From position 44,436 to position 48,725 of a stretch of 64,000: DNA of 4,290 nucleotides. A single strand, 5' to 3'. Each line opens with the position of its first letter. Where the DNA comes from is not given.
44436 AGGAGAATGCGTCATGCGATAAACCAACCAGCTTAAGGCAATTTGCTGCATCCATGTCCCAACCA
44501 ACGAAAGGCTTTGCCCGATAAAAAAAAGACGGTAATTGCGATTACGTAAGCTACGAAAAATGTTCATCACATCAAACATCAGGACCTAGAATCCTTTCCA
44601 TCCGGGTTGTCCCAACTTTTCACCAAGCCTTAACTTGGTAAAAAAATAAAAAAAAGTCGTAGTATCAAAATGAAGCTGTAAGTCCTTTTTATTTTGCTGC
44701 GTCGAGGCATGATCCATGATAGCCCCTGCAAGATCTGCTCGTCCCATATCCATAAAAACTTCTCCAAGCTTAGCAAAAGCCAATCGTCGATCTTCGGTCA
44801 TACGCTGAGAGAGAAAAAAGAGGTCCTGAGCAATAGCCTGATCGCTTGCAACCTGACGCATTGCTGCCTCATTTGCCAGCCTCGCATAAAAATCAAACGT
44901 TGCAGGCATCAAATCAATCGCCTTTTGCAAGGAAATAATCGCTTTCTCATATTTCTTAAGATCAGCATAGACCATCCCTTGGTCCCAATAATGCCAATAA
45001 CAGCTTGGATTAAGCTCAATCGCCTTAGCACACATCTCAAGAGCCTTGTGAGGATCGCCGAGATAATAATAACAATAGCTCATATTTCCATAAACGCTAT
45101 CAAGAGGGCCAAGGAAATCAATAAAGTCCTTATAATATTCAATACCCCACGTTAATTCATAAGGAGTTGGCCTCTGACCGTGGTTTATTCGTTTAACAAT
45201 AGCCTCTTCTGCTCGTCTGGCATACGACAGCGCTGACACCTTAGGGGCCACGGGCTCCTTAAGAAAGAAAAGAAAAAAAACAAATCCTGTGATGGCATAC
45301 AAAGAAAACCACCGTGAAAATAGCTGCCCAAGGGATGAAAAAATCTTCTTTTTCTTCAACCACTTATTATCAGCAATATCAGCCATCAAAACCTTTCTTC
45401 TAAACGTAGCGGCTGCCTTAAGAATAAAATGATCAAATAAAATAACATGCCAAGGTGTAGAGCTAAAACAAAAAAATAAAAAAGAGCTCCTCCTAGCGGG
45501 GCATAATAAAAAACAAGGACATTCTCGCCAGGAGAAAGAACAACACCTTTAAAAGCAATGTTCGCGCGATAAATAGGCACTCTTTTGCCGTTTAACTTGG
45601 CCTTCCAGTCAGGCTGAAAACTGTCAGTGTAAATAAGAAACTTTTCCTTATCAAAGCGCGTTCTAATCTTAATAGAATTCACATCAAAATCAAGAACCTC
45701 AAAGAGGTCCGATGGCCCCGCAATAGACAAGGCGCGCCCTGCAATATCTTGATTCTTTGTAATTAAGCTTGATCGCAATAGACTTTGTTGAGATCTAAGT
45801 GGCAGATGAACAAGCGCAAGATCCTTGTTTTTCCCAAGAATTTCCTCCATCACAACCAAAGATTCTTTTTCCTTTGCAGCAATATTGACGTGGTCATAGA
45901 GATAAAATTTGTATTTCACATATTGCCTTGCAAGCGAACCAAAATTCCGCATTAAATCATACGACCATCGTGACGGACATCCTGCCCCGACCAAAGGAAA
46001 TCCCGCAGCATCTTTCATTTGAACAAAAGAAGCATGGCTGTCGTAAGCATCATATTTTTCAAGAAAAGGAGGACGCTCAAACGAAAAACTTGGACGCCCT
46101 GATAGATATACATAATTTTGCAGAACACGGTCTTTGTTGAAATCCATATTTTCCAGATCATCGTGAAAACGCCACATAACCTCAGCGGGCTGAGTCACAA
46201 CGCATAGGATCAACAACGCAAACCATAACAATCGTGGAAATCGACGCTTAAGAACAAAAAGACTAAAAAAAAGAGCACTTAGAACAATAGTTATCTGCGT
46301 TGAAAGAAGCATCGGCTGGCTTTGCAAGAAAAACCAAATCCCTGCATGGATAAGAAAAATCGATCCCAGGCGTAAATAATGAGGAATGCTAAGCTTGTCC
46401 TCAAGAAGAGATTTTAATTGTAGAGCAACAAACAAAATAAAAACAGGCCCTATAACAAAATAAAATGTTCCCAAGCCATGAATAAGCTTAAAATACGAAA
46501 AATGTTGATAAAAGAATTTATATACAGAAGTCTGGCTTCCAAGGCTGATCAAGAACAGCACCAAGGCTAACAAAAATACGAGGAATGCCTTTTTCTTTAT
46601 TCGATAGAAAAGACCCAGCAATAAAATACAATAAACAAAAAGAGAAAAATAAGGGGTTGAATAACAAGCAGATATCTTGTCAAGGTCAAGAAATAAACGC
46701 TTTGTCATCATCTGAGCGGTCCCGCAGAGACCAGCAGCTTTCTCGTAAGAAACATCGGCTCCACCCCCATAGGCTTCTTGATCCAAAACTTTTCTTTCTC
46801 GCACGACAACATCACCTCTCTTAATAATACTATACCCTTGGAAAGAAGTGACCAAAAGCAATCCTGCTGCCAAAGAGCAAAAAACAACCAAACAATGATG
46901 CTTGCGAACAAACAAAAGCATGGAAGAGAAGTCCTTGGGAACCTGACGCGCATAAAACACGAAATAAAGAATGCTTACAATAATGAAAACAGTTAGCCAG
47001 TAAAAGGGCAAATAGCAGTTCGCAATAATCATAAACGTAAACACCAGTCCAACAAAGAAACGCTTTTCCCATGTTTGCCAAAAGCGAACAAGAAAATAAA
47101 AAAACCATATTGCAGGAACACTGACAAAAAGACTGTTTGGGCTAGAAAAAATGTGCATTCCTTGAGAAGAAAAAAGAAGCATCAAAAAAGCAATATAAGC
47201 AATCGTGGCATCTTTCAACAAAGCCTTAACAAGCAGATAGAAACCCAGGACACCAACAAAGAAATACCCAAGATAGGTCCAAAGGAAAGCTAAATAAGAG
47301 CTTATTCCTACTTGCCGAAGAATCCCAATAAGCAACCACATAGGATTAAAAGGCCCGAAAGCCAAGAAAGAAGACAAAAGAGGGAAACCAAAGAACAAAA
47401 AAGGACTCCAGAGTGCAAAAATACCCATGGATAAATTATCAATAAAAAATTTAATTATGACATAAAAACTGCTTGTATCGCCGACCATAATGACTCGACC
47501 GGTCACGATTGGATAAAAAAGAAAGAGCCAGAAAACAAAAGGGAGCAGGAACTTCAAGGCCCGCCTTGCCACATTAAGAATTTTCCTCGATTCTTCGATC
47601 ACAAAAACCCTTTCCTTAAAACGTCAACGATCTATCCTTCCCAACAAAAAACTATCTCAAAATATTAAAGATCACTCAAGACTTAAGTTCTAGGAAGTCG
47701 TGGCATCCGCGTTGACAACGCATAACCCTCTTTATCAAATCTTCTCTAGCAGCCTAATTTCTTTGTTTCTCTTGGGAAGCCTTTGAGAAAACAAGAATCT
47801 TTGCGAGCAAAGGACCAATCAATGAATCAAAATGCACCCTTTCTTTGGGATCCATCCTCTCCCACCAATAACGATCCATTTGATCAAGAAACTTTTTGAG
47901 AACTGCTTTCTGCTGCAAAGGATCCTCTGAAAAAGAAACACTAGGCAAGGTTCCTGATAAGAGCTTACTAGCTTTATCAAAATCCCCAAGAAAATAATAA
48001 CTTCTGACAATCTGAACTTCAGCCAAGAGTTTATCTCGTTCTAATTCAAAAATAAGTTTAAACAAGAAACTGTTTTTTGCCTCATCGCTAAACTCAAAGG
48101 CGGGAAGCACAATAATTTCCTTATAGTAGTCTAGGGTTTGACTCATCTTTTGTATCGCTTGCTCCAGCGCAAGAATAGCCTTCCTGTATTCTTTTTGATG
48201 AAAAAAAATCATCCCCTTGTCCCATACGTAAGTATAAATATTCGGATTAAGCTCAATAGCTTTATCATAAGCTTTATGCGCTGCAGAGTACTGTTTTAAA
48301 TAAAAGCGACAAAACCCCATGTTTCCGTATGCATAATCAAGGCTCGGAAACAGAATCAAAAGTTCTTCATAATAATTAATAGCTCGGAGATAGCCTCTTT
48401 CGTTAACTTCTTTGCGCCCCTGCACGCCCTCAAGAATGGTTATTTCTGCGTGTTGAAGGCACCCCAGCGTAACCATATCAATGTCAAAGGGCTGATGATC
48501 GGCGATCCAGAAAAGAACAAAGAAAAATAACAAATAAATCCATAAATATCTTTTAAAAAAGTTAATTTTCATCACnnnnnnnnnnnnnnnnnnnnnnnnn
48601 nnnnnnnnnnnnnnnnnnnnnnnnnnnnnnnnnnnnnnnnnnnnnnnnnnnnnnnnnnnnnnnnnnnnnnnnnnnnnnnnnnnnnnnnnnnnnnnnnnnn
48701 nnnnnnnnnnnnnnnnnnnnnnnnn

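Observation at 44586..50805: Tandem duplication of a two-gene module: YfhO-like GT-C membrane protein + translationally coupled membrane-anchored TPR protein (split TMTC-like arrangement)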

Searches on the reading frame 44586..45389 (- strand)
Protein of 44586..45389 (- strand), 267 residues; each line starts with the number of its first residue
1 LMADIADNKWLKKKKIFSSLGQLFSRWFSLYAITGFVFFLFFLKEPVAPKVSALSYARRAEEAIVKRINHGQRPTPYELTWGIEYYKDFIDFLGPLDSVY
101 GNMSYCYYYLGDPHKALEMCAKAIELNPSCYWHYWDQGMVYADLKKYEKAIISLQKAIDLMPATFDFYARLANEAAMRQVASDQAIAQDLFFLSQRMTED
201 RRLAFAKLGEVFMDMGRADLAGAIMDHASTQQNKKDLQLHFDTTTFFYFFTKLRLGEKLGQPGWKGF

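Call 8: search_protein_families(library=pfam, proteins=[window:44586-45389:-], max_evalue=0.1)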
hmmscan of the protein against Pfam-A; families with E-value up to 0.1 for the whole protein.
window:44586-45389:- (267 aa): 22 families
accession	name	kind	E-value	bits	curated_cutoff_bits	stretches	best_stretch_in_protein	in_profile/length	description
PF13181.12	TPR_8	-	1.4e-13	50.2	25.7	2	99-129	3-33/34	Tetratricopeptide repeat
PF07719.23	TPR_2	-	1.6e-13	50.1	27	2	99-129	3-33/34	Tetratricopeptide repeat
PF00515.34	TPR_1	-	3e-13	49.4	27.8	2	102-130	6-34/34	Tetratricopeptide repeat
PF13424.12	TPR_12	-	1.7e-09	38.2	30.1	1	99-162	5-76/77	Tetratricopeptide repeat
PF13414.12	TPR_11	-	5.7e-07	29.6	26.8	1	139-173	2-36/42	TPR repeat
PF13432.12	TPR_16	-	1.2e-05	26.1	32.7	1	107-159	7-59/65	Tetratricopeptide repeat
PF13174.12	TPR_6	-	2.2e-05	25.2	26.3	0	103-128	6-31/33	Tetratricopeptide repeat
PF13428.12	TPR_14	-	0.00017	22.4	23.5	0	105-133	9-37/44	Tetratricopeptide repeat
PF13371.12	TPR_9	-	0.00047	20.6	35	1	111-163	9-61/73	Tetratricopeptide repeat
PF12895.13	ANAPC3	-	0.0013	19.4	27.2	1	104-157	30-82/82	Anaphase-promoting complex, cyclosome, subunit 3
PF13176.12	TPR_7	-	0.0041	17.6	27.9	0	101-126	3-28/36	Tetratricopeptide repeat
PF14559.12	TPR_19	-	0.0047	17.7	25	0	111-157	5-51/68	Tetratricopeptide repeat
PF13374.12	TPR_10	-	0.0051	17.2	27.5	0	100-126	5-31/42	Tetratricopeptide repeat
PF07720.18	TPR_3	-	0.011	16.3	20.7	0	224-238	4-18/34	Tetratricopeptide repeat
PF23300.3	HEAT_Nup120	-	0.011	16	29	0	115-182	10-76/170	Nucleoporin Nup120, HEAT repeats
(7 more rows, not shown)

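Call 9: search_protein_families(library=ncbifam, proteins=[window:44586-45389:-], max_evalue=0.1)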
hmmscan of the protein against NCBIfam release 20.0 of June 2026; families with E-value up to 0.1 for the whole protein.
window:44586-45389:- (267 aa): 11 families
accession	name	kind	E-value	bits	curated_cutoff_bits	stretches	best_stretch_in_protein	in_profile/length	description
NF047558.1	TPR_END_plus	domain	4.2e-09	36.2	32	2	102-132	4-33/56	TPR end-of-group domain-containing protein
NF040959.1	MamA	equivalog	9.2e-08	31.8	200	1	102-187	76-160/204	magnetosome protein MamA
NF033762.1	social_mot_Tgl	equivalog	2.3e-05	23.8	225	1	100-171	139-210/252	social motility TPR repeat lipoprotein Tgl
TIGR02521.1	type_IV_pilW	equivalog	9.7e-05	22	154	1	104-166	38-100/234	type IV pilus biogenesis/stability protein PilW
TIGR02917.1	PEP_TPR_lipo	equivalog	0.00015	19.8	312.2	1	100-172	807-878/899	XrtA/PEP-CTERM system TPR-repeat protein PrsT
TIGR00990.1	3a0801s09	subfamily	0.00069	18.4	757.25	1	83-155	147-218/615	mitochondrial import receptor subunit TOM70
TIGR02552.1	LcrH_SycD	equivalog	0.0023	17.6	104.8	0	163-235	50-119/136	SycD/LcrH family type III secretion system chaperone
NF053720.1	NsdA_fam_reg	subfamily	0.016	14.7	75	0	99-126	243-270/432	NsdA family TPR-like regulatory protein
NF002725.1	PRK02603.1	equivalog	0.029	14.4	143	0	99-142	74-117/173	photosystem I assembly protein Ycf3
NF008757.0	PRK11788.1-5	equivalog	0.041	13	363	0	111-159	194-242/388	lipopolysaccharide assembly protein LapB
NF007302.0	PRK09782.1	equivalog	0.061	11.3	1223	1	107-171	589-652/990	phage receptor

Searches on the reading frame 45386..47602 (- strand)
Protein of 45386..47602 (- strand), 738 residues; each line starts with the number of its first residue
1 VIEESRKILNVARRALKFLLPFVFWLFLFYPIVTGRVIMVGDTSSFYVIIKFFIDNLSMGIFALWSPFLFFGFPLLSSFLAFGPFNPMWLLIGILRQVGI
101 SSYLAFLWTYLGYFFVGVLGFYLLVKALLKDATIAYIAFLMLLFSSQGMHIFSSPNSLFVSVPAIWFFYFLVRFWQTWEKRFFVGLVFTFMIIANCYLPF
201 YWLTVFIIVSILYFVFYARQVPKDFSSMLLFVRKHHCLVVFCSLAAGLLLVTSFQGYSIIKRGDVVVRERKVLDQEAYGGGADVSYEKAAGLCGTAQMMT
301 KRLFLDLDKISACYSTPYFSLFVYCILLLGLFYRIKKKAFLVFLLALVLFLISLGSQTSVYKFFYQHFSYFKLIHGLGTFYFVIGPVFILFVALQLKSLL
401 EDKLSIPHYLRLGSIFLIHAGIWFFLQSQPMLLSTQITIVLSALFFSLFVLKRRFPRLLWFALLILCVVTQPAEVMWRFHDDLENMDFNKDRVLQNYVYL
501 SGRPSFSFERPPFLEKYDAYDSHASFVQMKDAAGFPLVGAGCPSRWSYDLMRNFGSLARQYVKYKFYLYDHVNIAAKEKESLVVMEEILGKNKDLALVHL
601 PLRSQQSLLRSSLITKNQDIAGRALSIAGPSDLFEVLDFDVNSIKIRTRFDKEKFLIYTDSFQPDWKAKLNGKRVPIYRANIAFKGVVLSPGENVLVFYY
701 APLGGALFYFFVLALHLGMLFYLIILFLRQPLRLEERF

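Call 8: search_protein_families(library=pfam, proteins=[window:45386-47602:-], max_evalue=0.1)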
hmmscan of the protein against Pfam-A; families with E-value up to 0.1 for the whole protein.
window:45386-47602:- (738 aa): 1 family
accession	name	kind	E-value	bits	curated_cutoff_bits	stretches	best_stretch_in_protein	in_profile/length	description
PF09586.16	YfhO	-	1.7e-06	27.2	28.5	1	639-704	761-827/835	Bacterial membrane protein YfhO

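Call 9: search_protein_families(library=ncbifam, proteins=[window:45386-47602:-], max_evalue=0.1)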
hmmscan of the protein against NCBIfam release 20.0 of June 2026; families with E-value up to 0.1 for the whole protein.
window:45386-47602:- (738 aa): 0 families

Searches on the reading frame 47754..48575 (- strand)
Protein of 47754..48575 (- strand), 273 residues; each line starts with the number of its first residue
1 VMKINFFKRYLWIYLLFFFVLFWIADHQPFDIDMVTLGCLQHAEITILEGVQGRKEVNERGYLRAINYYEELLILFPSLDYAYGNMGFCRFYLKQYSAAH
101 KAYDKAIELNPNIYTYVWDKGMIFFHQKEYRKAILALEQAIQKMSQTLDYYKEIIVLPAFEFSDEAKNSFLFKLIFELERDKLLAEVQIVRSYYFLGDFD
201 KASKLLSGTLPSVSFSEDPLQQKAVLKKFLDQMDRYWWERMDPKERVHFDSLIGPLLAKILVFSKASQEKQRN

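Call 8: search_protein_families(library=pfam, proteins=[window:47754-48575:-], max_evalue=0.1)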
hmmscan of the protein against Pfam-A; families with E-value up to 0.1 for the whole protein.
window:47754-48575:- (273 aa): 13 families
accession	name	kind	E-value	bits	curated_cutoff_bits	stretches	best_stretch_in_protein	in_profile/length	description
PF07719.23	TPR_2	-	4.1e-14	51.9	27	2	81-112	2-33/34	Tetratricopeptide repeat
PF00515.34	TPR_1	-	1.7e-12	47.1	27.8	2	81-112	2-33/34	Tetratricopeptide repeat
PF13432.12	TPR_16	-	7.3e-10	39.6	32.7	1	92-142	9-58/65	Tetratricopeptide repeat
PF13181.12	TPR_8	-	3.7e-08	33.3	25.7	1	82-112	3-33/34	Tetratricopeptide repeat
PF13371.12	TPR_9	-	3e-07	30.8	35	1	58-111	7-60/73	Tetratricopeptide repeat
PF14559.12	TPR_19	-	2.1e-06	28.4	25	0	62-112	7-57/68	Tetratricopeptide repeat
PF13424.12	TPR_12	-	3.7e-06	27.5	30.1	1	82-142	5-73/77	Tetratricopeptide repeat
PF13428.12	TPR_14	-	1.3e-05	25.8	23.5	0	92-112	13-33/44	Tetratricopeptide repeat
PF13414.12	TPR_11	-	7.4e-05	22.8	26.8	1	91-112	5-26/42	TPR repeat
PF13174.12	TPR_6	-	0.00018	22.4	26.3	0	121-143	7-29/33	Tetratricopeptide repeat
PF13431.12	TPR_17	-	0.0038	17.8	24.4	0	102-132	1-31/34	Tetratricopeptide repeat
PF24575.1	TPR_Slam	-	0.0083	17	35.2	0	57-101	58-102/104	Surface lipoprotein assembly modifier, N-terminal TPR repeats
PF12895.13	ANAPC3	-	0.07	13.8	27.2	0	64-139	7-81/82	Anaphase-promoting complex, cyclosome, subunit 3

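Call 9: search_protein_families(library=ncbifam, proteins=[window:47754-48575:-], max_evalue=0.1)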
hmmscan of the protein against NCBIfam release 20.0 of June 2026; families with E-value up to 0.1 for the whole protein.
window:47754-48575:- (273 aa): 12 families
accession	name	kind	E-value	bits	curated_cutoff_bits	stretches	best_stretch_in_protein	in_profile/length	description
NF040959.1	MamA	equivalog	4.1e-07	29.7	200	1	62-149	53-140/204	magnetosome protein MamA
TIGR02521.1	type_IV_pilW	equivalog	2.6e-06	27.2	154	1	77-206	62-192/234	type IV pilus biogenesis/stability protein PilW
TIGR02552.1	LcrH_SycD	equivalog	2.2e-05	24.2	104.8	1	69-146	41-118/136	SycD/LcrH family type III secretion system chaperone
TIGR02917.1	PEP_TPR_lipo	equivalog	0.00021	19.3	312.2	1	87-146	200-259/899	XrtA/PEP-CTERM system TPR-repeat protein PrsT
NF008756.0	PRK11788.1-4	equivalog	0.00038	19.6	474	0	181-227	105-151/389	lipopolysaccharide assembly protein LapB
TIGR00990.1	3a0801s09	subfamily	0.00043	19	757.25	1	77-202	328-452/615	mitochondrial import receptor subunit TOM70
NF002725.1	PRK02603.1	equivalog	0.0019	18.2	143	1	58-158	47-150/173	photosystem I assembly protein Ycf3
TIGR03302.1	OM_YfiO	subfamily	0.0026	17.3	81.4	1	52-151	39-145/239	outer membrane protein assembly factor BamD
NF047371.1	FlcA_CTERM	equivalog_domain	0.003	16.1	300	1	58-146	411-505/646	periplasmic flagellar collar protein FlcA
NF033762.1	social_mot_Tgl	equivalog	0.013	14.8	225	1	82-150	67-136/252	social motility TPR repeat lipoprotein Tgl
NF008391.2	PRK11189.1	equivalog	0.014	14.9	250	1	71-145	90-164/297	lipoprotein NlpI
NF033920.0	C39_PA2778_fam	equivalog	0.06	12.7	150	1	67-142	177-252/255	PA2778 family cysteine peptidase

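Call 87: find_homologous_proteins(query=window:47754-48572:-)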
Query window:47754-48572:- (272 aa): 1 proteins with E <= 0.001 among 1077 candidates.
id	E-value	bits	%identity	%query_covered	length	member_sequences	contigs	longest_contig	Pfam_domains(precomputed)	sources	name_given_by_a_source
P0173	7.5e-5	40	27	35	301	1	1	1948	PF13431.13,PF23914.2,PF13414.13,PF13428.13,PF14559.13,PF13371.13,PF00515.35,PF13424.13,PF13432.13,PF13181.13,PF07719.24,PF13174.13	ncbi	-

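Call 91: find_related_loci(query=A5, collection=metagenome_contigs, flank=4000)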
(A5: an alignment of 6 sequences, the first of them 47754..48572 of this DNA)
Query A5 (272 aa) in metagenome_contigs; peptide patterns used: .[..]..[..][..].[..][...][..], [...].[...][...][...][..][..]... (x = any residue, [..] = any of these).
600 stretches matched a pattern (row limit reached: there are more); 135 encode a relative of the query (tblastn E <= 1e-3); the best 80 are kept; 80 distinct loci.
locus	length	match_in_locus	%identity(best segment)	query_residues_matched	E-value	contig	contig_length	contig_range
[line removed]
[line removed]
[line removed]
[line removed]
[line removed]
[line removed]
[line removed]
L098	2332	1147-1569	28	8-150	1e-16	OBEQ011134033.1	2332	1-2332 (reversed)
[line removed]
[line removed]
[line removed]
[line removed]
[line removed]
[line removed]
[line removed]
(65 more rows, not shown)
